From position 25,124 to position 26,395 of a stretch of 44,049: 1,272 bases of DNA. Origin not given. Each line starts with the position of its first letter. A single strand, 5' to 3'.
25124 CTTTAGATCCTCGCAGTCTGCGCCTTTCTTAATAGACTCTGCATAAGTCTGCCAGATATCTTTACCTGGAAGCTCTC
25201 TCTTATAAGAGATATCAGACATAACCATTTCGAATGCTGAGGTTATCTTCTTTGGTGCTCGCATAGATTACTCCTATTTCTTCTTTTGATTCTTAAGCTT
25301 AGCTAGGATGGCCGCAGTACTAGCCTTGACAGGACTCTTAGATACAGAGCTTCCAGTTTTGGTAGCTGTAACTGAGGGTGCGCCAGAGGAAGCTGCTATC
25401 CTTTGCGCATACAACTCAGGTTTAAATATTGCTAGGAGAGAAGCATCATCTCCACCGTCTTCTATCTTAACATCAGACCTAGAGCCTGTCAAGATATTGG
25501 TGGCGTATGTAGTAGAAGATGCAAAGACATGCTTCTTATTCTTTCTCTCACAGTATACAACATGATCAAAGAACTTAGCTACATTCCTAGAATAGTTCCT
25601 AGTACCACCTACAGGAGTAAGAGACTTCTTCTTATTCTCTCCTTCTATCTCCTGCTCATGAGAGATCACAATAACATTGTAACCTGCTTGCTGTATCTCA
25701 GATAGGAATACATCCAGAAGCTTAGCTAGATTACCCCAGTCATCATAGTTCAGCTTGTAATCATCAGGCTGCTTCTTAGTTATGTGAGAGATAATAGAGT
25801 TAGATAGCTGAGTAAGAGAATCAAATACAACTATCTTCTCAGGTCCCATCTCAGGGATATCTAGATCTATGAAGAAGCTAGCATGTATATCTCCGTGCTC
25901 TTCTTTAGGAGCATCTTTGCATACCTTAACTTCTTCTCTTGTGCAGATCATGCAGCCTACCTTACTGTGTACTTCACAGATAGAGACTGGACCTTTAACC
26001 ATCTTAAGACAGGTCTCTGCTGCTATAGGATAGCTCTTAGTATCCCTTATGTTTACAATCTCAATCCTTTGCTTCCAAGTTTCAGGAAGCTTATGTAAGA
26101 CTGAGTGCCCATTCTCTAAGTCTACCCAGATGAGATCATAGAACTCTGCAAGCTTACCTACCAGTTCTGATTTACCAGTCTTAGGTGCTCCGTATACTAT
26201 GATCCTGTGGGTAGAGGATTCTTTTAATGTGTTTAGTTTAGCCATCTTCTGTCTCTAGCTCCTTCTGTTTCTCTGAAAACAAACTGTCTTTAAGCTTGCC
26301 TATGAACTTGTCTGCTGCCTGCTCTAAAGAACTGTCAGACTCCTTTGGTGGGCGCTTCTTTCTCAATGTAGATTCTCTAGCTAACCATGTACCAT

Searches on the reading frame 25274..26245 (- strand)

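Call 23: search_protein_families(library=pfam, proteins=[window:25274-26245:-], max_evalue=0.01)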
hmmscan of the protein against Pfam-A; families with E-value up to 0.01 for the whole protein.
window:25274-26245:- (323 aa): 2 families
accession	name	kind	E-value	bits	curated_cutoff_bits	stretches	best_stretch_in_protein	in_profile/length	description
PF13479.12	AAA_24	-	2e-14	54.4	27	1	14-244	4-184/195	AAA domain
PF13521.12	AAA_28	-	0.0069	17.1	27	0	14-64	1-50/164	AAA domain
